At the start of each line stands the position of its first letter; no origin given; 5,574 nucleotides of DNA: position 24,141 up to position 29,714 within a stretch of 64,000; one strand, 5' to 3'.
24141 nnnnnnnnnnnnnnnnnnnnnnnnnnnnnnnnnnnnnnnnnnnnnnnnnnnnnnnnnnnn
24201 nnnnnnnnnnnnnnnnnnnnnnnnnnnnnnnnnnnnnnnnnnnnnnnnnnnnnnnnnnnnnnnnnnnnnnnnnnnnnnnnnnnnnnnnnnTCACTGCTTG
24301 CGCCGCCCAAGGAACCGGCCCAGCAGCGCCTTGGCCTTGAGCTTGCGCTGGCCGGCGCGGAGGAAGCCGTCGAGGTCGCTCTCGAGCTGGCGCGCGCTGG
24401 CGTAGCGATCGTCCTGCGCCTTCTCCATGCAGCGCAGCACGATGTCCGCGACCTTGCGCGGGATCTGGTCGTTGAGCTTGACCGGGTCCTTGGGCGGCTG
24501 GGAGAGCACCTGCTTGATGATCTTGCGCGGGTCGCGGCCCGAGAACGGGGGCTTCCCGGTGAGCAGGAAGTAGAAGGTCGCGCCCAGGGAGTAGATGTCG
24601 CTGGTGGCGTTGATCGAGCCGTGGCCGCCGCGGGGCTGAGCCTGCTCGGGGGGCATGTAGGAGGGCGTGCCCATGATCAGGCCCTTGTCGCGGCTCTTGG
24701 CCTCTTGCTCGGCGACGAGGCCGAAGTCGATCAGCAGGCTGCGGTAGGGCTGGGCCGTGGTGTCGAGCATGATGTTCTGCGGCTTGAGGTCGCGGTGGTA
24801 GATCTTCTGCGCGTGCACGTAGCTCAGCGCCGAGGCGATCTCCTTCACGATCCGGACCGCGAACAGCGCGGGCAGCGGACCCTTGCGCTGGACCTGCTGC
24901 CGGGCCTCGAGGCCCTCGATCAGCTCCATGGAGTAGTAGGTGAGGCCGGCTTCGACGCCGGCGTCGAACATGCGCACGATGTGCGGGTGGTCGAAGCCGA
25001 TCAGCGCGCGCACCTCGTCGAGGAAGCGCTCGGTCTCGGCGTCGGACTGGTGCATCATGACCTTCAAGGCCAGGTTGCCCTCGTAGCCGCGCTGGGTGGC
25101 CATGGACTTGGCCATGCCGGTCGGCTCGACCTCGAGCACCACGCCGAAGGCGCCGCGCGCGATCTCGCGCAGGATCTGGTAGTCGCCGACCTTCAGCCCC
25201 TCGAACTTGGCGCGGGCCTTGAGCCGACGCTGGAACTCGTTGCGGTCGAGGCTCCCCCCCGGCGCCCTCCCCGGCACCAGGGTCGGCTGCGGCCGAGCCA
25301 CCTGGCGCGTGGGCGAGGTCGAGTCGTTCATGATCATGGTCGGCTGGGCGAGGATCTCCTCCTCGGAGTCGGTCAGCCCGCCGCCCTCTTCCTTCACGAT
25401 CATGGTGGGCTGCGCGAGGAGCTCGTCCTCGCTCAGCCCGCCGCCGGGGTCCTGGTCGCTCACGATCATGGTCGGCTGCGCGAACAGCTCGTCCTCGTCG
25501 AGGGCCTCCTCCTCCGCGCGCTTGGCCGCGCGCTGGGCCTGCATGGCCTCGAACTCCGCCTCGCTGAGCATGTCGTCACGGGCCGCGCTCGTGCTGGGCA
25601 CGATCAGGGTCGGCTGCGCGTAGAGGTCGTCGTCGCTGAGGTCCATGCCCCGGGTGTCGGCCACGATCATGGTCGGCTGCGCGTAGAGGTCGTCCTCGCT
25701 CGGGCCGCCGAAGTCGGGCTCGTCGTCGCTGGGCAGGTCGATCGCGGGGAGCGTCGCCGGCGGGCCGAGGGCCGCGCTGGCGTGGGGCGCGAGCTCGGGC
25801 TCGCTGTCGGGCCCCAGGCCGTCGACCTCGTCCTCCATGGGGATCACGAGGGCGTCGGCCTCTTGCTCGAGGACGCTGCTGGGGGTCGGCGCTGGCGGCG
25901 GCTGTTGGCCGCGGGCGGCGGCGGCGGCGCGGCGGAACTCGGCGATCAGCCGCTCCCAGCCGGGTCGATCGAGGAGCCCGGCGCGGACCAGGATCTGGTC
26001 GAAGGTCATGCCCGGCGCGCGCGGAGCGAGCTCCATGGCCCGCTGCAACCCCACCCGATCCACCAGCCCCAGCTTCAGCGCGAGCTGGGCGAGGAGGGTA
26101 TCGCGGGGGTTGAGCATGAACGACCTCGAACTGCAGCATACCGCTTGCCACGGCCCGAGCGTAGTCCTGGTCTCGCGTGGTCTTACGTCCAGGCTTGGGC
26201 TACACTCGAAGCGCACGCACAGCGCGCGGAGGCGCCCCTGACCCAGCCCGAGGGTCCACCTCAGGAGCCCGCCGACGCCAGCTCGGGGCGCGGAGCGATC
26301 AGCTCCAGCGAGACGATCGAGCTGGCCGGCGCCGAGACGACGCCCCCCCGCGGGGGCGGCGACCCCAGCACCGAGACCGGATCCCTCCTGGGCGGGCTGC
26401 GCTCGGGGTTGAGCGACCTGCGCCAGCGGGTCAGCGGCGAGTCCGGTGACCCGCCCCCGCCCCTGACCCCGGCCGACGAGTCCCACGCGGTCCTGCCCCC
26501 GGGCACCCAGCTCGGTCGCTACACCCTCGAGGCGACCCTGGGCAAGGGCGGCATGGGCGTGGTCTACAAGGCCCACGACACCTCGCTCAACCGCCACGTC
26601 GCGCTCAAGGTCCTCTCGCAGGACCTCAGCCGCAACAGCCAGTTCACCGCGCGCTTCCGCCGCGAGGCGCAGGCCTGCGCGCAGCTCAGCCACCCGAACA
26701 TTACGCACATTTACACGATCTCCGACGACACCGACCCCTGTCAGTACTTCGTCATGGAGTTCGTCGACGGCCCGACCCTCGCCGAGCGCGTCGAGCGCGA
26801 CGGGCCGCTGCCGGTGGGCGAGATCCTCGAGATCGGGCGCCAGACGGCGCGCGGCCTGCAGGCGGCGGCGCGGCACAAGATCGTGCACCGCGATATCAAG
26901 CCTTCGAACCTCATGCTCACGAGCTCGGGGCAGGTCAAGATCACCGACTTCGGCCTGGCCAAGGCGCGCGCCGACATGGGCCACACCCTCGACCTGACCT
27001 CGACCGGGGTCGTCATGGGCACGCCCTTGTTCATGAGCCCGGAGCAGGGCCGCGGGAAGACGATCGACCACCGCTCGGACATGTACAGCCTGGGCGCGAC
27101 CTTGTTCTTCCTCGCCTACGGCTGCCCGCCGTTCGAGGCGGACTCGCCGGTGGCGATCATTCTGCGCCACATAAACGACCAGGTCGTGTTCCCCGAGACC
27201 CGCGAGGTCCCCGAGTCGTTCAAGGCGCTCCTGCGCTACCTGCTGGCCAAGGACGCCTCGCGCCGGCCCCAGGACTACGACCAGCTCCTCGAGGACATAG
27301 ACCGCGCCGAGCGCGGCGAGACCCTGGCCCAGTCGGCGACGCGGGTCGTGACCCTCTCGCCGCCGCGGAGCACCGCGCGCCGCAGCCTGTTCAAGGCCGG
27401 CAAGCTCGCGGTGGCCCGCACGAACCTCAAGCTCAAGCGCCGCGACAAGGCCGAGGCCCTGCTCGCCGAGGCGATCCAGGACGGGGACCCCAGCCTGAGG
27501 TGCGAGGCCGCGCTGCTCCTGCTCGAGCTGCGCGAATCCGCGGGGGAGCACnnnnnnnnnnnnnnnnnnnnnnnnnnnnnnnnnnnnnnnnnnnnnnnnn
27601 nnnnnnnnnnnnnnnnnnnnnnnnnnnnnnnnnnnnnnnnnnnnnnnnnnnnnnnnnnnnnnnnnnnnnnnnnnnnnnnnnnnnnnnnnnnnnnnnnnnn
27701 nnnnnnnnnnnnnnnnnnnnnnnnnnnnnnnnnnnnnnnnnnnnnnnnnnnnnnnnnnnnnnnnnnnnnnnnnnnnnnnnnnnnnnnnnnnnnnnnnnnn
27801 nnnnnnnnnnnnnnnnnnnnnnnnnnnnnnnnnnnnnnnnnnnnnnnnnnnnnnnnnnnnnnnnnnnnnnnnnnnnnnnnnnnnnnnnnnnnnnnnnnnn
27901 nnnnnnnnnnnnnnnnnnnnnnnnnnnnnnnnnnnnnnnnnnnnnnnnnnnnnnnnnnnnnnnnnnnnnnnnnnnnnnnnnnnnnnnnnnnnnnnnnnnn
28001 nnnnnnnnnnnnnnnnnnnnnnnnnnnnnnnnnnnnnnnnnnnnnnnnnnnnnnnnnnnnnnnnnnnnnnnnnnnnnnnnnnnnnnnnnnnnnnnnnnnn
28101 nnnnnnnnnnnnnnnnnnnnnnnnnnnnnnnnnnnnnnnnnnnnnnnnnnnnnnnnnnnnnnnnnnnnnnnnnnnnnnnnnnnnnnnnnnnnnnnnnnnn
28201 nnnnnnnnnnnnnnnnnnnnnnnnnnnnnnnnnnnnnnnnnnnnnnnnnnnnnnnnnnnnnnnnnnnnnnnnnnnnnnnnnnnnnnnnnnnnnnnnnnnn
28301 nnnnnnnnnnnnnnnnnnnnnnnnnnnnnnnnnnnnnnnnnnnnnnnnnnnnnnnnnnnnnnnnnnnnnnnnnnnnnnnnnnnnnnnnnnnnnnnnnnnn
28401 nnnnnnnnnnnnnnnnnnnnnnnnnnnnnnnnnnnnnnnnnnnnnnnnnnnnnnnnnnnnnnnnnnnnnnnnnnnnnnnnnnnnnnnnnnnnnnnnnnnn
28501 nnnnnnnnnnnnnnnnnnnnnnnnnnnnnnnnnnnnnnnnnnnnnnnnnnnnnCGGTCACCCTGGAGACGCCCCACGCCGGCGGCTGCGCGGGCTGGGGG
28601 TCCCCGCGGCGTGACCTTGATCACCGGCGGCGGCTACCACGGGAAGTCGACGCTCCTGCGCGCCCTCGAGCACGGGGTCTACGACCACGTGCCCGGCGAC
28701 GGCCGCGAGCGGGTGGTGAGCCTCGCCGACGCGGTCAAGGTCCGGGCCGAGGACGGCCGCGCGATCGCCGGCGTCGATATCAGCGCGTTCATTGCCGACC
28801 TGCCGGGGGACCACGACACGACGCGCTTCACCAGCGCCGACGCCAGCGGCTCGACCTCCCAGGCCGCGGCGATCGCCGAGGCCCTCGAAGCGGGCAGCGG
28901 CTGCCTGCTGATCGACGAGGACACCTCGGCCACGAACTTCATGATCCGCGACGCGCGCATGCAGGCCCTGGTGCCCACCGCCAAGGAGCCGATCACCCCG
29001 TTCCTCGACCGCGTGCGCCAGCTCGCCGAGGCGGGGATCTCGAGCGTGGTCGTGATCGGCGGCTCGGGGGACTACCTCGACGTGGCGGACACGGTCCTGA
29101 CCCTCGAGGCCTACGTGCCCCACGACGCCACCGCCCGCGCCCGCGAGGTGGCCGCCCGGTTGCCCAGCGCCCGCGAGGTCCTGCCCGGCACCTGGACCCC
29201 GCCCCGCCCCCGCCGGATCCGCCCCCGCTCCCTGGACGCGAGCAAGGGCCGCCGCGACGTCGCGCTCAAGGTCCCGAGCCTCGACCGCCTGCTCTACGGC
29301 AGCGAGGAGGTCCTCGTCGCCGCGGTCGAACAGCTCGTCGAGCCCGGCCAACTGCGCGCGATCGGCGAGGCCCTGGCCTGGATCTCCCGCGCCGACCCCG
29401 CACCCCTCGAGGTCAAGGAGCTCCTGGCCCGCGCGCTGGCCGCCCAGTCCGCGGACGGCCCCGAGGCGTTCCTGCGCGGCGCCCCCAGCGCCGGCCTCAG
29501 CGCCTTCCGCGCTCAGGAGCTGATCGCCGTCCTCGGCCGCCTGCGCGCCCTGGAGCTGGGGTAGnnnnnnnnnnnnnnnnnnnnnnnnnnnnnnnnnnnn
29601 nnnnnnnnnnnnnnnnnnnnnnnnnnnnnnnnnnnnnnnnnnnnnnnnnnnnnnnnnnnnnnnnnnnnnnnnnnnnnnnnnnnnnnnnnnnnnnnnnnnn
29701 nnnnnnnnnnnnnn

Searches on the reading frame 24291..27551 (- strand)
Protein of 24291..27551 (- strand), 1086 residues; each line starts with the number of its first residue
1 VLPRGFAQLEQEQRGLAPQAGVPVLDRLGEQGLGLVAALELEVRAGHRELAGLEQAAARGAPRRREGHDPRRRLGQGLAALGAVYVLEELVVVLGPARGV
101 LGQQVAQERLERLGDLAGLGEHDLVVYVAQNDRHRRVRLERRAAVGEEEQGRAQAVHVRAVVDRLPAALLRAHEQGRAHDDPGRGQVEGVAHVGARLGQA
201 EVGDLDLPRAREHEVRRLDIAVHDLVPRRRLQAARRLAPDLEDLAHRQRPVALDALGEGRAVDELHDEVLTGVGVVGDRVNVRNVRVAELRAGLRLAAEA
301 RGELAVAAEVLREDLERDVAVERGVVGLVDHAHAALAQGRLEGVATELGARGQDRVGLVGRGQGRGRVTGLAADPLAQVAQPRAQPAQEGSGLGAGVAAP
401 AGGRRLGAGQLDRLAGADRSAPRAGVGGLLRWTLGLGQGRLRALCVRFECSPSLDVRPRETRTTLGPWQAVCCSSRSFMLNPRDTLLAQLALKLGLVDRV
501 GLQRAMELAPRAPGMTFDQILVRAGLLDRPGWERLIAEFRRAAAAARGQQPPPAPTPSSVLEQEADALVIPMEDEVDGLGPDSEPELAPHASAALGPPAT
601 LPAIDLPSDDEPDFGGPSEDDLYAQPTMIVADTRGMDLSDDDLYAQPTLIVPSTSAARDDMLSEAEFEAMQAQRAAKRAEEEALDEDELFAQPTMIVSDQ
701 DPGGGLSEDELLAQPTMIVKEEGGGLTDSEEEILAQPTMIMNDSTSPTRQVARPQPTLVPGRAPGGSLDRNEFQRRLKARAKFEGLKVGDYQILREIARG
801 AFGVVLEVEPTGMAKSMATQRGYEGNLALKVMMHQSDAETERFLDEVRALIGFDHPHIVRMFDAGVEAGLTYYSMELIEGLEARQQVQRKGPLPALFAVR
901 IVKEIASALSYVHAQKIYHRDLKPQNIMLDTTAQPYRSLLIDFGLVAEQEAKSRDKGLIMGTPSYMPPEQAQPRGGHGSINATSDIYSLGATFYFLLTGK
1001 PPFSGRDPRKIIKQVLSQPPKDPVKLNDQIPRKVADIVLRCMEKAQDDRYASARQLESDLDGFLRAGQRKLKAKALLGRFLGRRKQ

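Call 35: search_protein_families(library=pfam, proteins=[window:24291-27551:-], max_evalue=0.001)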
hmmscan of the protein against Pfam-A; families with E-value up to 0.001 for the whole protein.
window:24291-27551:- (1086 aa): 3 families
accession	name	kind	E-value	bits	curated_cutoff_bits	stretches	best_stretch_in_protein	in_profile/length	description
PF00069.31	Pkinase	-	2e-41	142.6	31.7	1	791-1054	1-256/263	Protein kinase domain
PF07714.23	PK_Tyr_Ser-Thr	-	1.8e-28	100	23.1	1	793-1050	3-249/258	Protein tyrosine and serine/threonine kinase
PF06293.20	Kdo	-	2.4e-05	24.3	21.3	1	882-955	106-178/207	Lipopolysaccharide kinase (Kdo/WaaP) family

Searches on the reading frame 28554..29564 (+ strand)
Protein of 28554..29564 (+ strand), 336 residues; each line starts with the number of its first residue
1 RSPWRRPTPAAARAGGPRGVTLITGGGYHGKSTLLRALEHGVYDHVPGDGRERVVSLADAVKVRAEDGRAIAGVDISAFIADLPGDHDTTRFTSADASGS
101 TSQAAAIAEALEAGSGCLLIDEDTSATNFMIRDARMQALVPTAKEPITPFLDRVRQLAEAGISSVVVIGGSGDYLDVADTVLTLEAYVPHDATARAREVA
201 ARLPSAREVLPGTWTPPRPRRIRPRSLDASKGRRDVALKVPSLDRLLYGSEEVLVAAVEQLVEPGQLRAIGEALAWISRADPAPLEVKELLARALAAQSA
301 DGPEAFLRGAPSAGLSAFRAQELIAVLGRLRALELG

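Call 35: search_protein_families(library=pfam, proteins=[window:28554-29564:+], max_evalue=0.001)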
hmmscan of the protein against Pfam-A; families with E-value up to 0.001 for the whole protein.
window:28554-29564:+ (336 aa): 2 families
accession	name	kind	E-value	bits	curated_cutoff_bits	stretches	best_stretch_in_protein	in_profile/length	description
PF09818.15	ABC_ATPase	-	9.2e-91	304.2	23.2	1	16-210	77-272/283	P-loop domain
PF21117.3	MRB1590_C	-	2.7e-16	60.5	27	1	239-334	3-100/102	MRB1590 C-terminal domain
